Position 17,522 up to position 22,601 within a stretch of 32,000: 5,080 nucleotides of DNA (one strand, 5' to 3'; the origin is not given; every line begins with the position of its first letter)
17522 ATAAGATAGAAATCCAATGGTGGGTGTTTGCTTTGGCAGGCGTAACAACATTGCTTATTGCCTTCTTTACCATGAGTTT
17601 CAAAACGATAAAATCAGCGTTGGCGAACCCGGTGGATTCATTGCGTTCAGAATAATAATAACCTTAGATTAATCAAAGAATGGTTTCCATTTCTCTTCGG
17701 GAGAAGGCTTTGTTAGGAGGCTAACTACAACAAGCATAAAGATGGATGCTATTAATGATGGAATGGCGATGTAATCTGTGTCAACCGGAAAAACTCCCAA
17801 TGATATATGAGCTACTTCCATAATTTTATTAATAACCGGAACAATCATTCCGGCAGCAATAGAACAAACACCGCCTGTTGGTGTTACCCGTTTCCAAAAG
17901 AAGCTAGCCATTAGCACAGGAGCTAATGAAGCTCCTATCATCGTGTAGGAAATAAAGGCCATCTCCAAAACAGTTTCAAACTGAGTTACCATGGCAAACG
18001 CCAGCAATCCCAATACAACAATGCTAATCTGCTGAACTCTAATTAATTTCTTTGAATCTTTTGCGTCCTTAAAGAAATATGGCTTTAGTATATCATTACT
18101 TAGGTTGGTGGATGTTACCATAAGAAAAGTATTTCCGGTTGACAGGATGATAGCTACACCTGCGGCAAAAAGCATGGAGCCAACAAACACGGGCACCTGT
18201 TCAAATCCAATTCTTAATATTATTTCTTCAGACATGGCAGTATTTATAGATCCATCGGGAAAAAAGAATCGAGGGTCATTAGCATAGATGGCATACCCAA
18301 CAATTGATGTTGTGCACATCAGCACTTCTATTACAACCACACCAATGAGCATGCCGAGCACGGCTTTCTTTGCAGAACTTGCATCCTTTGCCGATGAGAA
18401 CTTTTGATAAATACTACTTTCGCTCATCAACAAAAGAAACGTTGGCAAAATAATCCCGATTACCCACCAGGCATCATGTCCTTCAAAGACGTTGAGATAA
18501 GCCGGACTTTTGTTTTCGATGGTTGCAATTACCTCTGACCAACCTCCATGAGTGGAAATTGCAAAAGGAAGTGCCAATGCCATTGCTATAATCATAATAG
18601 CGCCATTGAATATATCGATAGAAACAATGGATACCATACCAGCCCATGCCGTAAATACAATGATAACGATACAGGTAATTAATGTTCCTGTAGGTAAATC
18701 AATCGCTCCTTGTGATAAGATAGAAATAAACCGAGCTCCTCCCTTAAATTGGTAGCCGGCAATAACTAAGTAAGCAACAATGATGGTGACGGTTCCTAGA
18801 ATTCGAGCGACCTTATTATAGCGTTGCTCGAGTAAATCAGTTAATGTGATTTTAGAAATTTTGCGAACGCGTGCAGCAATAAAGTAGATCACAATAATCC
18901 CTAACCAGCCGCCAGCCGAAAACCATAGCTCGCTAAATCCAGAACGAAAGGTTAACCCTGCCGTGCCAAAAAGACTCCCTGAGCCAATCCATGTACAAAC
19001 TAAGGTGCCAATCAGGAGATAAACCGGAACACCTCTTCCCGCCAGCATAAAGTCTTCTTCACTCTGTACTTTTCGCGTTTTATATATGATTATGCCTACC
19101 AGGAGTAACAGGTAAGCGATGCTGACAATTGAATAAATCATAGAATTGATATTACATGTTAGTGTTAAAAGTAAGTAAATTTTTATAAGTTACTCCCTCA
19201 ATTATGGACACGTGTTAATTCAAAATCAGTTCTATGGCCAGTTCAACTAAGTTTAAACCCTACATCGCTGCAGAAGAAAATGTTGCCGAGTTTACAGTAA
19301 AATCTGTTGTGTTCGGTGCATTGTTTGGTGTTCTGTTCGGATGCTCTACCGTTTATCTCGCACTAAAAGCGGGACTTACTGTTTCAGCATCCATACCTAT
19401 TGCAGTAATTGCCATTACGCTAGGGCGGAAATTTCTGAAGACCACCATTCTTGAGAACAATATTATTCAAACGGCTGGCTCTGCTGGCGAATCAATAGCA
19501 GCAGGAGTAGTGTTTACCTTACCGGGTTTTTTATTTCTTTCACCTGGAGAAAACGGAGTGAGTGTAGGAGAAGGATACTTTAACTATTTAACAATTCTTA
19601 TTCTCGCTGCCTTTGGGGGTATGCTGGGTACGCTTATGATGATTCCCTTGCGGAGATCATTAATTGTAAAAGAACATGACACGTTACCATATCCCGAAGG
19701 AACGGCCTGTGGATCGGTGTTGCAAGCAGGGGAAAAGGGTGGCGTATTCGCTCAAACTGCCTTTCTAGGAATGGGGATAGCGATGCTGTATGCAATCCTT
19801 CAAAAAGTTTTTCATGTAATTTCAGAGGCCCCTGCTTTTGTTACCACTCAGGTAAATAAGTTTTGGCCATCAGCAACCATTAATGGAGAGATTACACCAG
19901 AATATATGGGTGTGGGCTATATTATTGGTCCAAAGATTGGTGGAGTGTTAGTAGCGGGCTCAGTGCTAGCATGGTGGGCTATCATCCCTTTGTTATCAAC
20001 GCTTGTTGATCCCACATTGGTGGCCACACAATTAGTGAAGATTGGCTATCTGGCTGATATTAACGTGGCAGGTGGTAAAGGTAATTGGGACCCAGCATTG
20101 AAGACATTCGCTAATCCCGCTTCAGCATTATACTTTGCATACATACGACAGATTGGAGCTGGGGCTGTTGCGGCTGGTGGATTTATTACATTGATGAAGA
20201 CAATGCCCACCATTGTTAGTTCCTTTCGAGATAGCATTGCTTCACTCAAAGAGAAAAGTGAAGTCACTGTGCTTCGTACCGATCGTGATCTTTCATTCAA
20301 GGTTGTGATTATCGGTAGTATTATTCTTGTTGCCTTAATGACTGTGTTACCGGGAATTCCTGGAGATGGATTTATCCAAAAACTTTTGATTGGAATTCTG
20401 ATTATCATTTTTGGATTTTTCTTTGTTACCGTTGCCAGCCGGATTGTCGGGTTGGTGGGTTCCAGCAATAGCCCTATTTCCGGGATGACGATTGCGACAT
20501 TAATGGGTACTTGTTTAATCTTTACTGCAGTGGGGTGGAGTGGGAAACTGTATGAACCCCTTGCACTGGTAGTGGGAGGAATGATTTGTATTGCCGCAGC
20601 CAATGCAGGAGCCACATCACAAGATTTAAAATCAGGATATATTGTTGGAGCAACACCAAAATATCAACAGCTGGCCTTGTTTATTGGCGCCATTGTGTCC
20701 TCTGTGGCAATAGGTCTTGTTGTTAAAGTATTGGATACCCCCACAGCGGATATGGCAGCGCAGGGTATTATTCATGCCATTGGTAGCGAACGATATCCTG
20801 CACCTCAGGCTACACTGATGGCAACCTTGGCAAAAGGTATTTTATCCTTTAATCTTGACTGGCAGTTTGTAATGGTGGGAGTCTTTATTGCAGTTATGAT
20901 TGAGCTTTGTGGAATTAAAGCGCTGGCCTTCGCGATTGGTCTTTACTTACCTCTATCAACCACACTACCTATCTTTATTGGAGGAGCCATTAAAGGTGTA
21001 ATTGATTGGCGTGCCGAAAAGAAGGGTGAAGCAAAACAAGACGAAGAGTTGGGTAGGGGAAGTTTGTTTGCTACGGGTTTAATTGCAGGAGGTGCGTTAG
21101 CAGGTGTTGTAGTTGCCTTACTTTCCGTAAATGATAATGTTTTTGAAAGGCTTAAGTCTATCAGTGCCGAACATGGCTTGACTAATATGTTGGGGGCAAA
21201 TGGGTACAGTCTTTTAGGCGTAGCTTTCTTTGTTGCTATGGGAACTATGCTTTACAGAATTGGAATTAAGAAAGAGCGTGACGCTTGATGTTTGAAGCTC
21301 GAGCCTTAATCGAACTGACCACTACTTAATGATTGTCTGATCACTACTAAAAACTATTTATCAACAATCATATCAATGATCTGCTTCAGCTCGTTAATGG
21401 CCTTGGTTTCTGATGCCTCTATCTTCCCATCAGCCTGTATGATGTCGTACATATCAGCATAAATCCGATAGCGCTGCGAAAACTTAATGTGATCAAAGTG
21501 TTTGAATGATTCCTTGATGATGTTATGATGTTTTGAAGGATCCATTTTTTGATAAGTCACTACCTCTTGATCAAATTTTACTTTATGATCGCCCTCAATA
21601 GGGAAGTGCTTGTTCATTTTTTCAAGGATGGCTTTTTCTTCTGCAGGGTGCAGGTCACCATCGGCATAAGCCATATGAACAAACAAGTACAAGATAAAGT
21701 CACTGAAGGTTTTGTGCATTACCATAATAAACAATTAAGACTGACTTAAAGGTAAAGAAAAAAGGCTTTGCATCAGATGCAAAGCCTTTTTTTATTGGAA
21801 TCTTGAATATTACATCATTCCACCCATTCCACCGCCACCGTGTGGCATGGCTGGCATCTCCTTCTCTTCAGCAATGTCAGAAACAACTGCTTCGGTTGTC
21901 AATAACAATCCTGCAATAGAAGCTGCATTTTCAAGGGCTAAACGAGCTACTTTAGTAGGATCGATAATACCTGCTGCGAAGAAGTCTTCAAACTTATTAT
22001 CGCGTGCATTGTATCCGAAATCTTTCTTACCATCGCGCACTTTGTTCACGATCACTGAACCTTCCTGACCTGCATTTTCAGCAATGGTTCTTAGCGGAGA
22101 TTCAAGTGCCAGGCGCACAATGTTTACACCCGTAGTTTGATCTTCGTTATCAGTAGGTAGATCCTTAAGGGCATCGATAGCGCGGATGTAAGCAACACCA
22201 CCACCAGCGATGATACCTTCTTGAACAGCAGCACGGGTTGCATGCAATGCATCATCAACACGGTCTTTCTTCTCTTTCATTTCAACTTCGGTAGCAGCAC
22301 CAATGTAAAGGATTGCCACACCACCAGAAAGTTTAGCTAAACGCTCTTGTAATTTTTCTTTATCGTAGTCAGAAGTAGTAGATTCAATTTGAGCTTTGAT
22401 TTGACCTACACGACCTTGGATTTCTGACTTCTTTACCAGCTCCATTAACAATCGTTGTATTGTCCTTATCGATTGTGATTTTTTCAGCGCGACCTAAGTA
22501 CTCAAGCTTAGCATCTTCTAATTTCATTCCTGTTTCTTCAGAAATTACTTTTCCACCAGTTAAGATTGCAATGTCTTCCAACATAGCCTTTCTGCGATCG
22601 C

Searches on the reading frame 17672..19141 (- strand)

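Call 10: search_protein_families(library=pfam, proteins=[window:17672-19141:-], max_evalue=0.001)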
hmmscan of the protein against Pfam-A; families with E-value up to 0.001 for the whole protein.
window:17672-19141:- (490 aa): 1 family
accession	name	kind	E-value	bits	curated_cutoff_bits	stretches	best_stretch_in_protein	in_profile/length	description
PF00474.23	SSF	-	7e-37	127.7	22.8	1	31-430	1-405/406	Sodium:solute symporter family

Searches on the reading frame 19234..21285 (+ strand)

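Call 10: search_protein_families(library=pfam, proteins=[window:19234-21285:+], max_evalue=0.001)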
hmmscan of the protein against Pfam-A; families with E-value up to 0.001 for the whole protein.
window:19234-21285:+ (684 aa): 1 family
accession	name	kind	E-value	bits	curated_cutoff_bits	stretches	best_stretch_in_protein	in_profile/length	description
PF03169.20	OPT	-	2e-82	278.2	25.8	1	19-630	1-622/623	OPT oligopeptide transporter protein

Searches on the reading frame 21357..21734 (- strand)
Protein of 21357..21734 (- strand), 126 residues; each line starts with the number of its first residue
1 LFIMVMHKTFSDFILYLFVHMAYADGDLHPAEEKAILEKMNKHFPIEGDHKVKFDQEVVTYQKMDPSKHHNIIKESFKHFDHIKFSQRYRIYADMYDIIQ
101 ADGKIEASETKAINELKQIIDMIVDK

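Call 10: search_protein_families(library=pfam, proteins=[window:21357-21734:-], max_evalue=0.001)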
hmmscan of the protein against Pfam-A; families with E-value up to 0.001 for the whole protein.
window:21357-21734:- (126 aa): 1 family
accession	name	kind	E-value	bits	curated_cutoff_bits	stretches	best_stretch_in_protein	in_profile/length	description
PF05099.18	TerB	-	2e-08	35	24.4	1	15-121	5-107/118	Tellurite resistance protein TerB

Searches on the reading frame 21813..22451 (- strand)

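Call 10: search_protein_families(library=pfam, proteins=[window:21813-22451:-], max_evalue=0.001)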
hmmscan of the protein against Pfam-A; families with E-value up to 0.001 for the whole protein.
window:21813-22451:- (213 aa): 1 family
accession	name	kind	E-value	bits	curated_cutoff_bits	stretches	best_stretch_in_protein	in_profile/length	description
PF00118.29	Cpn60_TCP1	-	2.2e-32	112.8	34.3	1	41-192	331-488/490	TCP-1/cpn60 chaperonin family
